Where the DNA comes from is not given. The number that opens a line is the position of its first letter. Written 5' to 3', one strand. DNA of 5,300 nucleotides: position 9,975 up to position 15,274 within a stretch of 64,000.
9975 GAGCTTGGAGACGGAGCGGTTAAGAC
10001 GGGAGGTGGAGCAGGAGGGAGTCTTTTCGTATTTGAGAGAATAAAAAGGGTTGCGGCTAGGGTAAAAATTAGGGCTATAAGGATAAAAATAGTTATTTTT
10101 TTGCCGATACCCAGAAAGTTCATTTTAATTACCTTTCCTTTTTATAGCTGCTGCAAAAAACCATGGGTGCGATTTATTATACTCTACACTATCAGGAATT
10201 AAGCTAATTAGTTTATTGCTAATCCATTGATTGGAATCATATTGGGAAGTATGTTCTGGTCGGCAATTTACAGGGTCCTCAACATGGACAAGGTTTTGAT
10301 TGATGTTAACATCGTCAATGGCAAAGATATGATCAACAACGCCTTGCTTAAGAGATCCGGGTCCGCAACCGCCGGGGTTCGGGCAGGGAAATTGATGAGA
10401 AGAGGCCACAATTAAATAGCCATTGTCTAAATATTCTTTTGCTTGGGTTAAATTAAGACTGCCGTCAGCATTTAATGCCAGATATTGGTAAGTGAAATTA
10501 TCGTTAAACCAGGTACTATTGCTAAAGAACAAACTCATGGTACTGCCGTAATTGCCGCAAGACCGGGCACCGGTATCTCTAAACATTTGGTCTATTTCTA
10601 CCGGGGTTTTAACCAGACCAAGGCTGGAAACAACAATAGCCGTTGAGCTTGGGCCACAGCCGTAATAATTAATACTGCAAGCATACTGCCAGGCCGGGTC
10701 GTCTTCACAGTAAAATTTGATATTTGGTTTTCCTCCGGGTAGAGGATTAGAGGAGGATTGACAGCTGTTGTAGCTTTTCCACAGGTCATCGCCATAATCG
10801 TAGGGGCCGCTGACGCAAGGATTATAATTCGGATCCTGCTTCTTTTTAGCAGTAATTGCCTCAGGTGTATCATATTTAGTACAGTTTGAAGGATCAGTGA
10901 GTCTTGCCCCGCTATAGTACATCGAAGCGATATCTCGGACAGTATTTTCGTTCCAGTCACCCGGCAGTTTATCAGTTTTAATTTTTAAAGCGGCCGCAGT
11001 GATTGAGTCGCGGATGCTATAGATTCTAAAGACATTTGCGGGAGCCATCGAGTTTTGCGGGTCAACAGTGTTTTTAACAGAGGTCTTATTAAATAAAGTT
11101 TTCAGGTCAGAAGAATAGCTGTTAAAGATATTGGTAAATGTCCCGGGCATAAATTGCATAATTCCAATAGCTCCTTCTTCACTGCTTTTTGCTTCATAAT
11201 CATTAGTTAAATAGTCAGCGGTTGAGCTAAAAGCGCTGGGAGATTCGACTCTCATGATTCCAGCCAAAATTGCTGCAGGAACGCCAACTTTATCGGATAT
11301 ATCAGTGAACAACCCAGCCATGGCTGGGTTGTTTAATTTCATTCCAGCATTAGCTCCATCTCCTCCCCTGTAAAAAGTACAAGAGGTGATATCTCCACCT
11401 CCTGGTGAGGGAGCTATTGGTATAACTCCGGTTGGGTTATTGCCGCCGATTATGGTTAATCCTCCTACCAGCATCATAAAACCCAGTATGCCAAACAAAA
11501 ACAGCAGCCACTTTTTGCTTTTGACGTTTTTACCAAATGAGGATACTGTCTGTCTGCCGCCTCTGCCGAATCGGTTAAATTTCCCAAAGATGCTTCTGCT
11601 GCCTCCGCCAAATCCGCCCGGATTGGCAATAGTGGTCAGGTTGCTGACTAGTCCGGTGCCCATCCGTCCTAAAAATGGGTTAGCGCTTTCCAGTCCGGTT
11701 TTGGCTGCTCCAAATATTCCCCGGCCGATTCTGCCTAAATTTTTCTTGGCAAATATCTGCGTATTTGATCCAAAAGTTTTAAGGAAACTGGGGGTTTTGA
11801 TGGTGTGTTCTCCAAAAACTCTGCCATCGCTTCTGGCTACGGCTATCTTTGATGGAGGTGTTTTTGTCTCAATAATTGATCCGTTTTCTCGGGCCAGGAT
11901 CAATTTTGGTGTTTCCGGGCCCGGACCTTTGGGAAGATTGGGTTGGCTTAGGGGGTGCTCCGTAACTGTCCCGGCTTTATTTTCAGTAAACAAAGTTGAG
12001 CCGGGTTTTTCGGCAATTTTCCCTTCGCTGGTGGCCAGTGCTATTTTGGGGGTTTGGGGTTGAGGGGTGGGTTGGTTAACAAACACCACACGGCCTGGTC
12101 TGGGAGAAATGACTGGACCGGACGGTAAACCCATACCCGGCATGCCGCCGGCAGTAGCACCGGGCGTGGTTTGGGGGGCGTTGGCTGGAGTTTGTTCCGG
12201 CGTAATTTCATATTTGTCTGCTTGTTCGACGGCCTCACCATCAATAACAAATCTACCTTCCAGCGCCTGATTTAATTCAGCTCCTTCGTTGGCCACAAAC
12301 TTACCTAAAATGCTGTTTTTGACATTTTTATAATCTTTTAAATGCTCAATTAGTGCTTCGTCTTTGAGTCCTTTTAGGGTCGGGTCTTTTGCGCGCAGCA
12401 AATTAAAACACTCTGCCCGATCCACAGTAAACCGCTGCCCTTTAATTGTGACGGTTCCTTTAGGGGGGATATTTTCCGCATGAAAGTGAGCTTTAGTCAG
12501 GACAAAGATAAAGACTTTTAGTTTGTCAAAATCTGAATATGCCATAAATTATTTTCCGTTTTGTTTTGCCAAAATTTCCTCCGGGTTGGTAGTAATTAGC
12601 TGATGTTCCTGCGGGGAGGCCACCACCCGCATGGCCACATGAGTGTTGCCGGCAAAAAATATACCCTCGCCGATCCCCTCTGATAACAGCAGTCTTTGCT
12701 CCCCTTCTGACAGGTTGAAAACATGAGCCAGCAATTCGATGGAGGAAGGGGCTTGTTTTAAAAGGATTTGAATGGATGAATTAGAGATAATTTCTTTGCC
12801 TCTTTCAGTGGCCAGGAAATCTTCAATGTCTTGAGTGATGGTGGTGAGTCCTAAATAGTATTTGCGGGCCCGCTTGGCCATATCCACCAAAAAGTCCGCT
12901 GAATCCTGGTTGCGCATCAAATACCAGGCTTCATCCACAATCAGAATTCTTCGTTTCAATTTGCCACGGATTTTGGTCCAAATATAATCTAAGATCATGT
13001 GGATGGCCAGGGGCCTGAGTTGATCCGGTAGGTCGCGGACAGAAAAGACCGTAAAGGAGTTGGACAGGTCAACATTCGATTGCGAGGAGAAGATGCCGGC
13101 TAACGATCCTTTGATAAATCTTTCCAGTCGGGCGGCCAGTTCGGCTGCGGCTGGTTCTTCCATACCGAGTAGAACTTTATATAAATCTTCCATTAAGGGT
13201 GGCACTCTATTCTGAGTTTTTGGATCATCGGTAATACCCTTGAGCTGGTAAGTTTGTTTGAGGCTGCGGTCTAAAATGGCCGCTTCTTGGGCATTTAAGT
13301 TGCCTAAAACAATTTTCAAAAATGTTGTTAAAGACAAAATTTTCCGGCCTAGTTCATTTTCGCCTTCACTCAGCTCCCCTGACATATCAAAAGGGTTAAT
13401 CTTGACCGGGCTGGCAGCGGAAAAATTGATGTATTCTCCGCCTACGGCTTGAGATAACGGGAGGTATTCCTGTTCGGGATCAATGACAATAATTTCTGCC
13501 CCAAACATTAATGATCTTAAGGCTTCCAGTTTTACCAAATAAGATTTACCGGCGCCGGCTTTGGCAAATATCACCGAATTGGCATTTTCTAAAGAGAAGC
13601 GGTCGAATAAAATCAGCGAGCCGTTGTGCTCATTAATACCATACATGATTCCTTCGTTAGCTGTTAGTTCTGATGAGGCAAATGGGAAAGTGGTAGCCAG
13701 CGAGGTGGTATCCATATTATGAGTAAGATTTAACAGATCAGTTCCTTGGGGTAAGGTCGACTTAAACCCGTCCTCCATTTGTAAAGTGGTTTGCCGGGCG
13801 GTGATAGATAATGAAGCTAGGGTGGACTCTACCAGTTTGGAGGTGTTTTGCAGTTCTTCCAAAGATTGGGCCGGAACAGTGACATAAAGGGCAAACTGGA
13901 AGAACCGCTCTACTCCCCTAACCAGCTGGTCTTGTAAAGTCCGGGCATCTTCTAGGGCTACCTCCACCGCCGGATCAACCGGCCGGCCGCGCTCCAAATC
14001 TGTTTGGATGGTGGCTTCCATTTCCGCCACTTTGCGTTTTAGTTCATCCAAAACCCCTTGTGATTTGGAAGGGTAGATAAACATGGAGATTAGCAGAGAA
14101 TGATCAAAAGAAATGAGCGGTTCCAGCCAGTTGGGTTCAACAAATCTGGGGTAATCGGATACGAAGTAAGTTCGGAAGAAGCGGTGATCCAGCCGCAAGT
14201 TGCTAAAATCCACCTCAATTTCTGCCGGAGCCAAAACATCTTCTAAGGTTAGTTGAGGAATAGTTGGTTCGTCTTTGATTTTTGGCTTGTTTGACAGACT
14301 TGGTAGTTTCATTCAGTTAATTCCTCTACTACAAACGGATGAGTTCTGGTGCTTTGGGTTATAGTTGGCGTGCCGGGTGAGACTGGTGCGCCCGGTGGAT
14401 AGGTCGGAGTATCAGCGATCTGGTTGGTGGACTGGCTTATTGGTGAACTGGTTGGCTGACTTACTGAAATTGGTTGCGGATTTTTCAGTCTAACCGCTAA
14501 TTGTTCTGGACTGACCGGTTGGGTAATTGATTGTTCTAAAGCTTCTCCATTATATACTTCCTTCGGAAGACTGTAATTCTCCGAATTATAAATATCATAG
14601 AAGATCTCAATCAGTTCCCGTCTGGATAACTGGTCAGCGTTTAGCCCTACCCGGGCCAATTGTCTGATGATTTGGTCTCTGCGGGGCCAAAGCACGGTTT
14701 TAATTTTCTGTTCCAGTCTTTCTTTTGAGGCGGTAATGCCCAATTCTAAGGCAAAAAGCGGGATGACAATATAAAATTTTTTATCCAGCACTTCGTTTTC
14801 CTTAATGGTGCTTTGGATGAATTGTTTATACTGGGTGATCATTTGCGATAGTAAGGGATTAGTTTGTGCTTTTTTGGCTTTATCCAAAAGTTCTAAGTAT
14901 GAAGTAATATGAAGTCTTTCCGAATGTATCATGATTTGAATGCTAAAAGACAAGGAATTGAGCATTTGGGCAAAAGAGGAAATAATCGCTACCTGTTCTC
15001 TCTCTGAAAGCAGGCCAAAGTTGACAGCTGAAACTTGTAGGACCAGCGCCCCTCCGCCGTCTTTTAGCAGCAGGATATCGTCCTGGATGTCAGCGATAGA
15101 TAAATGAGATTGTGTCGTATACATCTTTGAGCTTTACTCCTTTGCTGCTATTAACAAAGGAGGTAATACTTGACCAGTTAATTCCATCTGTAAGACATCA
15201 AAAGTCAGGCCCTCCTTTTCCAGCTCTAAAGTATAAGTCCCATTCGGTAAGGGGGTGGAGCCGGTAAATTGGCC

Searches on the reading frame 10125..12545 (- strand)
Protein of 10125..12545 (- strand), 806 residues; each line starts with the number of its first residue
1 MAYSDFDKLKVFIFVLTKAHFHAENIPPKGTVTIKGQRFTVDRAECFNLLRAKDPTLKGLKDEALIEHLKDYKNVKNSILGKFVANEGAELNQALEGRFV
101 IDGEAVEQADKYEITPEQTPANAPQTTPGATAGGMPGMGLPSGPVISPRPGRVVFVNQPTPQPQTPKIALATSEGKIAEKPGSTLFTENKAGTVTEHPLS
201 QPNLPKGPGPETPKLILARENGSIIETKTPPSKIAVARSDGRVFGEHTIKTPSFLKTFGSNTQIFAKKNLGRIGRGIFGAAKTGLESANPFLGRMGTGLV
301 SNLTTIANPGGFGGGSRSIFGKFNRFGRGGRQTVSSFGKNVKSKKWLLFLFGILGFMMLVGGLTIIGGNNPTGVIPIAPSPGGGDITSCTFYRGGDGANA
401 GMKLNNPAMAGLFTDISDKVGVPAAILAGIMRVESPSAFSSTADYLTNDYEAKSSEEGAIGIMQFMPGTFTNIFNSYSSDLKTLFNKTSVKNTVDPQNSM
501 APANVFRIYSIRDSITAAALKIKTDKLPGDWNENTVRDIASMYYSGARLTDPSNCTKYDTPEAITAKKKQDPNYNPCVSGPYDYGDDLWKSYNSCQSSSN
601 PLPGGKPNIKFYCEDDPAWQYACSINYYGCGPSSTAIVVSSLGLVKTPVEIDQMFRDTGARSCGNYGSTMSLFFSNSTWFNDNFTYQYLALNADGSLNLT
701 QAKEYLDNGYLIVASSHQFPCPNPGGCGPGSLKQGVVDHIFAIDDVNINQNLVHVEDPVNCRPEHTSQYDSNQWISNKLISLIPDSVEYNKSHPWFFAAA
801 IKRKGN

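Call 6: search_protein_families(library=pfam, proteins=[window:10125-12545:-], max_evalue=0.01)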
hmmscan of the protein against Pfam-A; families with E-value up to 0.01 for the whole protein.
window:10125-12545:- (806 aa): 3 families
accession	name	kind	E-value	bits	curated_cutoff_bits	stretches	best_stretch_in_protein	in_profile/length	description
PF13529.12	Peptidase_C39_2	-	1.9e-05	25.7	24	1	626-758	12-142/143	Peptidase_C39 like family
PF01464.25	SLT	-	3.7e-05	23.7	21.3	1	415-497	5-66/117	Transglycosylase SLT domain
PF13406.11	SLT_2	-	0.00014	21.6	24.3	0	451-474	147-170/292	Transglycosylase SLT domain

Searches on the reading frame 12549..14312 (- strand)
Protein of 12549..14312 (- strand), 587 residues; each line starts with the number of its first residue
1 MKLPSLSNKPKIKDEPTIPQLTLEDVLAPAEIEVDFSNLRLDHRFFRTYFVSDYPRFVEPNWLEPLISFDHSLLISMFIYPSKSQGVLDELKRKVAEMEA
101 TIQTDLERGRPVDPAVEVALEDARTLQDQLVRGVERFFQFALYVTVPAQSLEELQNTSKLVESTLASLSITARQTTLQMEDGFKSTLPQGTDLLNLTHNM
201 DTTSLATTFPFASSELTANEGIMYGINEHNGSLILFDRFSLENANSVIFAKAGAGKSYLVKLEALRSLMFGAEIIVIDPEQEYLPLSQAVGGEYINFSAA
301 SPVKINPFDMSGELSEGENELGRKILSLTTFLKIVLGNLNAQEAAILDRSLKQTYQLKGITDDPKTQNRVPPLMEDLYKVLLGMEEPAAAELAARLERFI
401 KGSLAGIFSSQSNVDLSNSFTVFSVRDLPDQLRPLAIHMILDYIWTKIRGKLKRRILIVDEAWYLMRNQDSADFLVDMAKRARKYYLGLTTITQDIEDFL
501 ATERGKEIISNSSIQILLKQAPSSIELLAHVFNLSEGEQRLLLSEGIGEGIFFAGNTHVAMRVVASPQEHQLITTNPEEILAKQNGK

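Call 6: search_protein_families(library=pfam, proteins=[window:12549-14312:-], max_evalue=0.01)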
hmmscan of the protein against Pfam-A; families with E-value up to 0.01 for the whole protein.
window:12549-14312:- (587 aa): 4 families
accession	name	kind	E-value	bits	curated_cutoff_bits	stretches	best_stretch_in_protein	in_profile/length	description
PF19044.6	P-loop_TraG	-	3e-25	89.1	25.8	1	241-544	27-344/413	TraG P-loop domain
PF12846.13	AAA_10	-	4.2e-11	42.9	27.5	1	242-507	20-294/362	AAA-like domain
PF01935.23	DUF87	-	3.8e-09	37.4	23.2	1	248-312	28-94/220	Helicase HerA, central domain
PF03135.19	CagE_TrbE_VirB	-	3.4e-05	24.3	21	1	136-189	141-197/204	CagE, TrbE, VirB family, component of type IV transporter system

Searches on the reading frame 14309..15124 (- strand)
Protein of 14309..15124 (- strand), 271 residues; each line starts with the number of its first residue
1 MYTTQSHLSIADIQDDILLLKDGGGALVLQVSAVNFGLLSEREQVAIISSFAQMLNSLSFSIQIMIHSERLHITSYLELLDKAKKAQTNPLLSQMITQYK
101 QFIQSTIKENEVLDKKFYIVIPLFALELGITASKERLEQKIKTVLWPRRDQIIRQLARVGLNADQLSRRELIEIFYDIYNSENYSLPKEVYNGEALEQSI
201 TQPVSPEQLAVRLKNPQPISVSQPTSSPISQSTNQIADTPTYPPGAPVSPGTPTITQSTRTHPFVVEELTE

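Call 6: search_protein_families(library=pfam, proteins=[window:14309-15124:-], max_evalue=0.01)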
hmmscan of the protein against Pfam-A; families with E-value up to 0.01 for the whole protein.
window:14309-15124:- (271 aa): 1 family
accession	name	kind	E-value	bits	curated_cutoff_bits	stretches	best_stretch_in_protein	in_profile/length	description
PF11130.14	TraC_F_IV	-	0.0015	18.1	28.1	1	16-187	15-178/375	TraC protein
